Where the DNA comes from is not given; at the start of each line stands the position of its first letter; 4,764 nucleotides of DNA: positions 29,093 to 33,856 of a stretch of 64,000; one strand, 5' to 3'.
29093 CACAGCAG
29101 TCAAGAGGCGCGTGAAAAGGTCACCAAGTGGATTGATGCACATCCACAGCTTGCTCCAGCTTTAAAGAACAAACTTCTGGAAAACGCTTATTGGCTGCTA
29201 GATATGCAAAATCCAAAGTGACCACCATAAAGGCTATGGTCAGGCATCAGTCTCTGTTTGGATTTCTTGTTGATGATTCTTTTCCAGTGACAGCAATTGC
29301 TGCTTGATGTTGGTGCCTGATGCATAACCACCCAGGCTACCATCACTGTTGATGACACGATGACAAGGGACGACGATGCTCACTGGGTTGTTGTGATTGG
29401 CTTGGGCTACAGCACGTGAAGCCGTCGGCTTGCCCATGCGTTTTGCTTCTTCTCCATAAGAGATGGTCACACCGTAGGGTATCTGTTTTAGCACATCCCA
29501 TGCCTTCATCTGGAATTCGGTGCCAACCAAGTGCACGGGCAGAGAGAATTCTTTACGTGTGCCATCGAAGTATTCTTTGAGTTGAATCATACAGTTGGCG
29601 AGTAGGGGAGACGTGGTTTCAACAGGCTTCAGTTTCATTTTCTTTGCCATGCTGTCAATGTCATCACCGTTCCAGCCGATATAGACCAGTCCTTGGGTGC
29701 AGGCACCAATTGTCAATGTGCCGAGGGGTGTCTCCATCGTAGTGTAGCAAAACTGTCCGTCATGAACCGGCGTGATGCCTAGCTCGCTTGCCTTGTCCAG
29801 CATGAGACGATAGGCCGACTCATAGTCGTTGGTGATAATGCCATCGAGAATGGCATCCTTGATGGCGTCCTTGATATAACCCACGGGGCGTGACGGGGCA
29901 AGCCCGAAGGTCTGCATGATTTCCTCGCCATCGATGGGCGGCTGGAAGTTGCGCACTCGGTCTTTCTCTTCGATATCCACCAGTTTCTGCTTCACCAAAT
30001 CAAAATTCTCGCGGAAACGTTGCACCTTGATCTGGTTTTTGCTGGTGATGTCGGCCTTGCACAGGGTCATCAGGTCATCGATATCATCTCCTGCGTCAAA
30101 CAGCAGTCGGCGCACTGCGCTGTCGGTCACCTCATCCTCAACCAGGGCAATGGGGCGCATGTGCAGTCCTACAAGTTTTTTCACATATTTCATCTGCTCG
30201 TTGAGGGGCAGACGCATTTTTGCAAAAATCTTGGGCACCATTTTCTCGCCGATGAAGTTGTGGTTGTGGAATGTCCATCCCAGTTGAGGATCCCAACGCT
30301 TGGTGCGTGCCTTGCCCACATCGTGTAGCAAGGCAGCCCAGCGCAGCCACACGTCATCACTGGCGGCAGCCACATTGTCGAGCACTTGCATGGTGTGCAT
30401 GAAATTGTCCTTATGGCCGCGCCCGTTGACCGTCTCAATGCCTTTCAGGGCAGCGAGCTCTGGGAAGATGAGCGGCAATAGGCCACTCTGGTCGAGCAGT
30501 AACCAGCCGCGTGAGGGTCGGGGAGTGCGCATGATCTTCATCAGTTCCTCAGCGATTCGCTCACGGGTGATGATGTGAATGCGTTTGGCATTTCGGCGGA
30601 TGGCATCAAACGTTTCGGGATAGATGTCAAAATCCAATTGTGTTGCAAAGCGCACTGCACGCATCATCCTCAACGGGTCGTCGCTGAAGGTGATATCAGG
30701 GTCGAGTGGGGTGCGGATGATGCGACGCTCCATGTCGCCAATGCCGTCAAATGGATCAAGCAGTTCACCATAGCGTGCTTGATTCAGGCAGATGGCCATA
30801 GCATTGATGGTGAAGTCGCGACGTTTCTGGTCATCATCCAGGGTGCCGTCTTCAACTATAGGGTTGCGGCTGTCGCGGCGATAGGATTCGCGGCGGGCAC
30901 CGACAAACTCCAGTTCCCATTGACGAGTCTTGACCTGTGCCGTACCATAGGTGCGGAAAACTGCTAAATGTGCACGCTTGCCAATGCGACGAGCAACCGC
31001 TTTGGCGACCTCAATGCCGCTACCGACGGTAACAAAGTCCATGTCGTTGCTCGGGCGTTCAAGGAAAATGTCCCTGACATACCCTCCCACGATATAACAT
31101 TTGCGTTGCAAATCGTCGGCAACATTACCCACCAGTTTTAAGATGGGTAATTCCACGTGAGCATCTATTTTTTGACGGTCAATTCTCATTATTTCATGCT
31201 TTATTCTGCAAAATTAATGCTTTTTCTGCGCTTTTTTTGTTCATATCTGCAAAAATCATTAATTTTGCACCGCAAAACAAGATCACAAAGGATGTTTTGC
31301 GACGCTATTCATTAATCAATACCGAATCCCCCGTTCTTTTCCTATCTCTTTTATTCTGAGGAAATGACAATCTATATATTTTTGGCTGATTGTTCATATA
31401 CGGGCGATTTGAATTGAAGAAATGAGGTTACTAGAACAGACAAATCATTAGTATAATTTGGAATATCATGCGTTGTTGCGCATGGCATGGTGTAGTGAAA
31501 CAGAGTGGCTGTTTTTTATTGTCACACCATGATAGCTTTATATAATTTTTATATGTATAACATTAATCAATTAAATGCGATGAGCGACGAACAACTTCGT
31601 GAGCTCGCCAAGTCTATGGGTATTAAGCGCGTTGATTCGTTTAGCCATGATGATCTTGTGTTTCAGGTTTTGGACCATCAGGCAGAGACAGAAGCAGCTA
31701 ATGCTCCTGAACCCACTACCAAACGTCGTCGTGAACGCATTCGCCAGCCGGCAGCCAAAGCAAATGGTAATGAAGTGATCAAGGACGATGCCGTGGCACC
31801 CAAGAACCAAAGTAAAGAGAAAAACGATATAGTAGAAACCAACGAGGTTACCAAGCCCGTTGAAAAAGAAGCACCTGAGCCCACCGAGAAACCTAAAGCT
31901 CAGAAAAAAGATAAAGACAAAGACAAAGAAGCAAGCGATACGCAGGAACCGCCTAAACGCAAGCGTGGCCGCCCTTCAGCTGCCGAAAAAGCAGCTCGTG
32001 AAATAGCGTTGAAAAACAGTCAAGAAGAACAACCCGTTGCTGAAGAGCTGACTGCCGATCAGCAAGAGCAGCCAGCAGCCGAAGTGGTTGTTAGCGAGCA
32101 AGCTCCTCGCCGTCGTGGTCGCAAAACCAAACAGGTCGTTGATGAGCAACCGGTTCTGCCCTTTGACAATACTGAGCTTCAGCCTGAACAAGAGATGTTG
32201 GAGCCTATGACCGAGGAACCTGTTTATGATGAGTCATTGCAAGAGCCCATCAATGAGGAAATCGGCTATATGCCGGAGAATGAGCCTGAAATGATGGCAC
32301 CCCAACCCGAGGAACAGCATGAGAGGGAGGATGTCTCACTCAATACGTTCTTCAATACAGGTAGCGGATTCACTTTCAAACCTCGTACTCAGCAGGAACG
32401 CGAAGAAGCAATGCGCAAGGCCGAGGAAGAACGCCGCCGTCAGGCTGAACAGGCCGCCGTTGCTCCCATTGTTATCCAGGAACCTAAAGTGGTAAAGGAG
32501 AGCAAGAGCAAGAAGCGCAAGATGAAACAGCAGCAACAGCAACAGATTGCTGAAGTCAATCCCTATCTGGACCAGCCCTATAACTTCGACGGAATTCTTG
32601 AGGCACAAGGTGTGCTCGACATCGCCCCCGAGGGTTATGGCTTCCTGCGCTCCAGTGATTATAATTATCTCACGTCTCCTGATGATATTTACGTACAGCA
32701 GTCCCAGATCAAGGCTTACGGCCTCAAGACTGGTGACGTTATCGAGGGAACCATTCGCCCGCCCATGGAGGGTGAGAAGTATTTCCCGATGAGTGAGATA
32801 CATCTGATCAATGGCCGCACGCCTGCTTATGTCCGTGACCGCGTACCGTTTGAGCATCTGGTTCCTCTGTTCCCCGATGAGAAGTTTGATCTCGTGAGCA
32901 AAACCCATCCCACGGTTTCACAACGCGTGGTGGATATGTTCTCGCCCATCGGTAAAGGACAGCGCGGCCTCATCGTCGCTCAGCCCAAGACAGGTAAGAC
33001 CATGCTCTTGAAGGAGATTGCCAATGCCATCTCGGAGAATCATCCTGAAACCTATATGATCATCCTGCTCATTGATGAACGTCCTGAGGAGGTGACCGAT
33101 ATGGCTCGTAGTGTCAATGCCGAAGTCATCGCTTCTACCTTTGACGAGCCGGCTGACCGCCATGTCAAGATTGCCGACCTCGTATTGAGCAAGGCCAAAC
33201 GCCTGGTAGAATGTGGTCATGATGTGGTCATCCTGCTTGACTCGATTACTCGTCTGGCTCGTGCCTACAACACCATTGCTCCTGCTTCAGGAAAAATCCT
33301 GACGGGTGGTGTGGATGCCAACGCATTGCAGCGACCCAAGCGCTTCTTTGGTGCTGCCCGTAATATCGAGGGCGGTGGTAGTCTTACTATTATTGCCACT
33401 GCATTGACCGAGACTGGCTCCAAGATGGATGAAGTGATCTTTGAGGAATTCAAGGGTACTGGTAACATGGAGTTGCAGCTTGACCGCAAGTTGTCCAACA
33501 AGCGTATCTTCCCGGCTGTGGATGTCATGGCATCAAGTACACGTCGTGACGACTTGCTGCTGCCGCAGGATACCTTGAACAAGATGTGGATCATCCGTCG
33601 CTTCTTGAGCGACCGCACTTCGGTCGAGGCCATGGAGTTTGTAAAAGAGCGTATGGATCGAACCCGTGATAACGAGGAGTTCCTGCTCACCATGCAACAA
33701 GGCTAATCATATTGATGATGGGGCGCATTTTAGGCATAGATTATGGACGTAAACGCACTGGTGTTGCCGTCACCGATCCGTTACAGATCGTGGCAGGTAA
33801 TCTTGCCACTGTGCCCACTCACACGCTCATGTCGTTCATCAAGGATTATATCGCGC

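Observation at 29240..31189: CCA-adding enzyme fused to an O6-alkylguanine methyltransferase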

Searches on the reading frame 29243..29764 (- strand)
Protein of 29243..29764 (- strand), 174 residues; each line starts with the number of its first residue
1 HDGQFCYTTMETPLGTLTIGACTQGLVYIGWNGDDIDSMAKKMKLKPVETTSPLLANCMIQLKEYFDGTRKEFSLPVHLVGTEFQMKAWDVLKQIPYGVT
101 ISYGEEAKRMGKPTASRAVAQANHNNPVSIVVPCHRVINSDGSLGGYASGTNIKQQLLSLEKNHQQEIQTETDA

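Call 15: search_solved_structures(query=window:29243-29764:-, show_alignments=3)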
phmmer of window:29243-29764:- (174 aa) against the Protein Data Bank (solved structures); distinct sequences matched with E-value up to 0.001: 47.
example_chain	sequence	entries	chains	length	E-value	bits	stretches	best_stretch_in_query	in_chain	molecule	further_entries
4wxd_A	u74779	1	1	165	9.5e-31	110.3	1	7-164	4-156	Methylated-DNA--protein-cysteine methyltransferase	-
4bhb_A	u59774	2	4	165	1.3e-30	109.8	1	7-164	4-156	METHYLATED-DNA--PROTEIN-CYSTEINE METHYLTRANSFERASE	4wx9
4bhc_A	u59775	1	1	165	1.4e-30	109.7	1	52-164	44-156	METHYLATED-DNA--PROTEIN-CYSTEINE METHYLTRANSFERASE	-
4wxc_A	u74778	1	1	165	4.9e-30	107.9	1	7-164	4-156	Methylated-DNA--protein-cysteine methyltransferase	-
1sfe_A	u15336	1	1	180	3.9e-24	88.7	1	7-165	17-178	ADA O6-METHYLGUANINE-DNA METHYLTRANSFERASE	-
1yfh_A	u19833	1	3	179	2e-21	79.9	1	4-161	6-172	Methylated-DNA--protein-cysteine methyltransferase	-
1qnt_A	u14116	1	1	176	2.2e-21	79.8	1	4-161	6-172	METHYLATED-DNA--PROTEIN-CYSTEINE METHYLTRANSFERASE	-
1t39_A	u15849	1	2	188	2.8e-21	79.5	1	4-161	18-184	Methylated-DNA--protein-cysteine methyltransferase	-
1eh6_A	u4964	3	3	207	3.2e-21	79.3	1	4-162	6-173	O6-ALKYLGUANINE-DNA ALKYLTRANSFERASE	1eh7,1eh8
1t38_A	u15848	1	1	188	7.1e-20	74.9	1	4-161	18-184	Methylated-DNA--protein-cysteine methyltransferase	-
6y8p_A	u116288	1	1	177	1.6e-19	73.7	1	4-161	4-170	O6-alkylguanine-DNA alkyltransferase mutant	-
3kzy_A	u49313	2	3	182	1.6e-19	73.7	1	4-161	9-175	Methylated-DNA--protein-cysteine methyltransferase | SNAP-tag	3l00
8tk7_E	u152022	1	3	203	2.2e-19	73.2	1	4-162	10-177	Methylated-DNA--protein-cysteine methyltransferase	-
7wz8_C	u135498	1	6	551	2.8e-19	72.9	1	4-161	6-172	SNAP-tag,C-type lectin domain family 4 member K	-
9qey_H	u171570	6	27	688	3.6e-19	72.6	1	4-161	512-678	Coronin-1B,Methylated-DNA--protein-cysteine methyltransferase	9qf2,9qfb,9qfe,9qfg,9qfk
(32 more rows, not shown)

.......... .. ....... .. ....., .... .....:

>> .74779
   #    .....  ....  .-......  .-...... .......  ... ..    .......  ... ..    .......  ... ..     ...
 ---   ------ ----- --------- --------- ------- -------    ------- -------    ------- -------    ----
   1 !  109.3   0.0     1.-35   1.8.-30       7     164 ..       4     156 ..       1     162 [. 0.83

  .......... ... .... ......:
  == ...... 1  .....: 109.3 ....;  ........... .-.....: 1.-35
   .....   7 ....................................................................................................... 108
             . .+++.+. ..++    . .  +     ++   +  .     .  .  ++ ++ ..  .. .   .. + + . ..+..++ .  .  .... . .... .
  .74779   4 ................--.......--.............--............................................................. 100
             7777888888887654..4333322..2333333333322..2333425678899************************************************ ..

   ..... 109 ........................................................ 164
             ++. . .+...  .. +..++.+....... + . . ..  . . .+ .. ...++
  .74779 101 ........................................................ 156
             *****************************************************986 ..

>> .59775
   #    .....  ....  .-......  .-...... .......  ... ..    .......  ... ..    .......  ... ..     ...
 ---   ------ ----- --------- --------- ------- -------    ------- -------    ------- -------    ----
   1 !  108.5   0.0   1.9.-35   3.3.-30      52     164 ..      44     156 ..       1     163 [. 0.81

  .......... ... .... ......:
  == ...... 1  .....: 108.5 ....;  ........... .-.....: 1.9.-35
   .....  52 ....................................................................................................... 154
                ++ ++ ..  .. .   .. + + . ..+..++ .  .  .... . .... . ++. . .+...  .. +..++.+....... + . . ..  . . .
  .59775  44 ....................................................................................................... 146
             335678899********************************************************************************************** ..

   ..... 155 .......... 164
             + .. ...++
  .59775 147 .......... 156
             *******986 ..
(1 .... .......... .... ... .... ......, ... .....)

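Call 61: find_homologous_proteins(query=window:29243-29755:-, max_evalue=1e-10)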
Query window:29243-29755:- (171 aa): 3125 proteins with E <= 1e-10 among 3140 candidates; the best 120 are listed.
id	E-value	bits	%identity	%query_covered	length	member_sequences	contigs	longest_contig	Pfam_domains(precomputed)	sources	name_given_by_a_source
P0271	4.2e-105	367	95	100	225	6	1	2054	PF02870.22,PF01035.27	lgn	-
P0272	7.0e-74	265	68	98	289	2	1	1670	PF02870.22,PF01035.27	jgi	-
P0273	4.6e-70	253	70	95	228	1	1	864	PF02870.22,PF01035.27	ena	-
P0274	3.5e-67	243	67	94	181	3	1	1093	PF02870.22,PF01035.27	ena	-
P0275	4.9e-67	243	66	93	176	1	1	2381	PF02870.22,PF01035.27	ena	-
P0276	4.3e-66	240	65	91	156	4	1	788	PF02870.22,PF01035.27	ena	-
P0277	4.8e-66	240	65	93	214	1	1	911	PF02870.22,PF01035.27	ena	-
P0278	1.7e-62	228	67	87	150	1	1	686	PF02870.22,PF01035.27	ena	-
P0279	2.1e-62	228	62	96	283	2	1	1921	PF02870.22,PF01035.27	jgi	-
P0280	7.6e-62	226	63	91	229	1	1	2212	PF02870.22,PF01035.27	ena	-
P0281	4.6e-60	220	63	91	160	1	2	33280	PF02870.22,PF01035.27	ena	-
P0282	1.1e-59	219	61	92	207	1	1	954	PF02870.22,PF01035.27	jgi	-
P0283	2.1e-59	218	68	80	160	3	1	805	PF01035.27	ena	-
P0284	1.6e-56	209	65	83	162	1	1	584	PF02870.22,PF01035.27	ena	-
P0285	2.2e-56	208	67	79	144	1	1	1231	PF01035.27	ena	-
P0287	2.3e-51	192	56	95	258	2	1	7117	PF02870.22,PF01035.27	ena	-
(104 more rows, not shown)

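Call 62: find_encoding_contigs(protein=P0281, flank=4000, max_places=3)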
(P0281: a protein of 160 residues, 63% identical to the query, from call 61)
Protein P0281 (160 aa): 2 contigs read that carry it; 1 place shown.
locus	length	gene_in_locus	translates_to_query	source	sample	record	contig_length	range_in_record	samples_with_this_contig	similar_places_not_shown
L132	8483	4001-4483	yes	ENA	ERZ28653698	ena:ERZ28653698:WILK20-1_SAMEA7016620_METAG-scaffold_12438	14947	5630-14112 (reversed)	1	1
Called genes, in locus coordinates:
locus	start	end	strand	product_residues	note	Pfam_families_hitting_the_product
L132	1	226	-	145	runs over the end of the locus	PF03652:RuvX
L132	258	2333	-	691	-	PF07497:Rho_RNA_bind, PF00006:ATP-synt_ab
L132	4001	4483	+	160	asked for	PF02870:Methyltransf_1N, PF01035:DNA_binding_1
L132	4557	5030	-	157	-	PF04138:GtrA_DPMS_TM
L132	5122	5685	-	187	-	PF14109:GldH_lipo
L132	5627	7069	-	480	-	-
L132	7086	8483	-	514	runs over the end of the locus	PF12072:RNase_Y_N, PF00013:KH_1, PF22891:KH_PNO1_2nd (faint), PF08668:HDOD (faint), PF01966:HD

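Call 63: find_encoding_contigs(protein=P0287, flank=4000, max_places=2)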
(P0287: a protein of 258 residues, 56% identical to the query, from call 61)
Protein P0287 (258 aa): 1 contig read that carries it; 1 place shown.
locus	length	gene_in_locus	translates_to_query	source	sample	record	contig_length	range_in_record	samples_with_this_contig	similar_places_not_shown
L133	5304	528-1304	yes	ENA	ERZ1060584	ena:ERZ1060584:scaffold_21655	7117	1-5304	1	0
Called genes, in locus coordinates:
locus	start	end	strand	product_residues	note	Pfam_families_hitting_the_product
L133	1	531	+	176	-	?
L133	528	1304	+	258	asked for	PF02870:Methyltransf_1N, PF01035:DNA_binding_1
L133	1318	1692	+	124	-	PF22636:FlK, PF03061:4HBT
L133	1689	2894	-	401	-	PF22013:PG_1098_Fer, PF18096:Thump_like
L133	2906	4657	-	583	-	PF01336:tRNA_anti-codon, PF00152:tRNA-synt_2, PF02938:GAD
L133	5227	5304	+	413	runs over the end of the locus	PF17293:Arm-DNA-bind_5, PF13102:Phage_int_SAM_5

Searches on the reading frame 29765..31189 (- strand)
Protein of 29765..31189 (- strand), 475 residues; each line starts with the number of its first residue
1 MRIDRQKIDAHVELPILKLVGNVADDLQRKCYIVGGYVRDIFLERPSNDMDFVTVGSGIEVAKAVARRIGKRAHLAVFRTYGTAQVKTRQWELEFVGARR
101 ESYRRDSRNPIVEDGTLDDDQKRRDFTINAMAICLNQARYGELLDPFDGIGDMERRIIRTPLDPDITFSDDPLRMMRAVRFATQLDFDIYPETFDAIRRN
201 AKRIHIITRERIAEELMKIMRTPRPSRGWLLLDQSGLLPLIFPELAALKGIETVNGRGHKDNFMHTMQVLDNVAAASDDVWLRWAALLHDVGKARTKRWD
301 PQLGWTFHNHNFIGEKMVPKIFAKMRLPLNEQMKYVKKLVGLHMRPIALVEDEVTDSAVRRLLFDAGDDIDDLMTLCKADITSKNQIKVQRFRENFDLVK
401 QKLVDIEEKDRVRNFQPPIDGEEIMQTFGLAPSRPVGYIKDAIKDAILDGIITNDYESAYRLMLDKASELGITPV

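Call 16: search_solved_structures(query=window:29765-31189:-, show_alignments=2)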
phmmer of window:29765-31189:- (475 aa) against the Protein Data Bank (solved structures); distinct sequences matched with E-value up to 0.001: 20.
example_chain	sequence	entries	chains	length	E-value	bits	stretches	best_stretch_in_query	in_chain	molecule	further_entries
4wby_A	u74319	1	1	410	2.1e-40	141.9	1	11-206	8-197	Poly A polymerase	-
1vfg_A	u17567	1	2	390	8.4e-40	139.9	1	19-206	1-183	poly A polymerase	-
4wbz_A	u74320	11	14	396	8.7e-40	139.8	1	19-206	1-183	Poly A polymerase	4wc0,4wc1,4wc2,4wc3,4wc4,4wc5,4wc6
3wfo_A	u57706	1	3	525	1.7e-37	132.3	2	28-295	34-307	Poly A polymerase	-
3wfp_A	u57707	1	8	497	4.7e-30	107.8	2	28-295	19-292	Poly A polymerase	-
3wfr_E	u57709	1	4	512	5.3e-30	107.6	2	28-295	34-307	Poly A polymerase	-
3wfq_E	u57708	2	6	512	5.7e-30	107.5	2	28-295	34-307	Poly A polymerase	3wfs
3h37_A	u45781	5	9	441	9.5e-30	106.7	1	8-244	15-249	TRNA nucleotidyl transferase-related protein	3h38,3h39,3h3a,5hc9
1miv_A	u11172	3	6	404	7.2e-29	103.9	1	30-246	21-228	tRNA CCA-adding enzyme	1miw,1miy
6ibp_A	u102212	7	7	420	2.9e-27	98.6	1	30-236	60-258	CCA-adding enzyme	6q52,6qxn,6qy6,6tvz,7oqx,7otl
7otr_A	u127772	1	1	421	2.9e-27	98.6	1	30-236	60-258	CCA-adding protein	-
9ns2_A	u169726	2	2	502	1.8e-23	86.1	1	14-245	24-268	tRNA nucleotidyltransferase cca1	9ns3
9ns4_A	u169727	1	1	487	3e-22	82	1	82-249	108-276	tRNA nucleotidyltransferase cca2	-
3aqm_A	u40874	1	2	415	1.1e-20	76.8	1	30-246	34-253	Poly(A) polymerase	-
3aqk_A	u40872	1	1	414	5.5e-20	74.6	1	30-246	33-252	Poly(A) polymerase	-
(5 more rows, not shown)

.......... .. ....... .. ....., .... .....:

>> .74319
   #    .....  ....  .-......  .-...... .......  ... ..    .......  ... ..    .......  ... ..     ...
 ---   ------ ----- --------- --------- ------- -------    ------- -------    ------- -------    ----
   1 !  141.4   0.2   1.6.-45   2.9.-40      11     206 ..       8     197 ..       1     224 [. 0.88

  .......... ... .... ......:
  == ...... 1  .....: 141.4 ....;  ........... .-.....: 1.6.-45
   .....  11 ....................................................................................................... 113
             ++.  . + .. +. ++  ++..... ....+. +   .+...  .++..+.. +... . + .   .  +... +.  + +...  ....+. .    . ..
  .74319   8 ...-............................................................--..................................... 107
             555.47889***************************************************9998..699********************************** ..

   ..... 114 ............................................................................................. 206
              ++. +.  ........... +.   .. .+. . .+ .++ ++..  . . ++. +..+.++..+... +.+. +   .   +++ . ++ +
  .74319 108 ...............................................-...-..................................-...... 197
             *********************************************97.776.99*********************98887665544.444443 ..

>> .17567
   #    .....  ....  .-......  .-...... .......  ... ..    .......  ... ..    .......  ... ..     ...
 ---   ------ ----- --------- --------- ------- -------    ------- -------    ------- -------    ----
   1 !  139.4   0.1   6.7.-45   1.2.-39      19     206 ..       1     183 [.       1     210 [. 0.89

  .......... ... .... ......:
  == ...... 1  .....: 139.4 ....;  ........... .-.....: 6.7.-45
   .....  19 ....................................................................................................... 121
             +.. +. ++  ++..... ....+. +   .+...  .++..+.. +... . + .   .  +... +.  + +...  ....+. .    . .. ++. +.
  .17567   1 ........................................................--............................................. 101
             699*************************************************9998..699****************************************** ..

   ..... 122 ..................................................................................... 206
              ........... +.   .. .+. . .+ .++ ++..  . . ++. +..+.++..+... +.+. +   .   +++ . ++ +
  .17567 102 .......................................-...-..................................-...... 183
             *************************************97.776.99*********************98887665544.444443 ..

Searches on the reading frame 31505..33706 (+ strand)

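Call 47: search_protein_families(library=ncbifam, proteins=[window:31505-33706:+], max_evalue=0.00001)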
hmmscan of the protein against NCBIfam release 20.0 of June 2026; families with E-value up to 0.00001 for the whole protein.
window:31505-33706:+ (733 aa): 26 families (the best 25 are shown)
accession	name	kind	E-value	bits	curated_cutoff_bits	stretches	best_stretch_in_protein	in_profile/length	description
NF006886.1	PRK09376.1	equivalog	1.2e-193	643.5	315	1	328-730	22-413/413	transcription termination factor Rho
TIGR00767.1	rho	equivalog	1.5e-178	593.9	509.45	1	19-731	2-414/415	transcription termination factor Rho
NF041509.1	paralog_Rho2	exception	3.2e-134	447.7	628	1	369-729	3-359/360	transcription termination factor Rho, short form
TIGR02546.1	III_secr_ATP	equivalog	4.2e-25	88.3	604.75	1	473-709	134-372/423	type III secretion system ATPase SctN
TIGR03496.1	FliI_clade1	equivalog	1.4e-23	83.5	619.1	1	471-709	123-365/414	flagellar protein export ATPase FliI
TIGR01026.1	fliI_yscN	subfamily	2.8e-23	82.3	379.5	1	472-708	150-388/440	FliI/YscN family ATPase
TIGR03498.1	FliI_clade3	equivalog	6.5e-21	74.5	587.45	1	473-706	128-365/418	flagellar protein export ATPase FliI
TIGR03497.1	FliI_clade2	equivalog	3.4e-20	72.4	629.8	1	471-706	123-360/413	flagellar protein export ATPase FliI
NF006012.0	PRK08149.1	equivalog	1.4e-18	67.1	594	1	473-702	142-373/431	type III secretion system ATPase SctN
NF005295.0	PRK06820.1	equivalog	3.2e-18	65.9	690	1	470-710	148-390/440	EscN/YscN/HrcN family type III secretion system ATPase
NF005391.0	PRK06936.1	equivalog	8.7e-18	64.4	657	1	471-710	148-389/439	type III secretion system ATPase SctN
NF005765.0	PRK07594.1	equivalog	2.4e-17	62.8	715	1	473-713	143-385/433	EscN/YscN/HrcN family type III secretion system ATPase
NF006575.0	PRK09099.1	subfamily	7.9e-17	61.1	706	1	462-713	143-395/443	type III secretion system ATPase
NF005535.1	PRK07196.1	equivalog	6.4e-16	58.4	715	1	470-681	142-356/434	flagellar protein export ATPase FliI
NF006290.1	PRK08472.1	equivalog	3.8e-11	42.5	644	1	471-701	143-375/433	flagellar protein export ATPase FliI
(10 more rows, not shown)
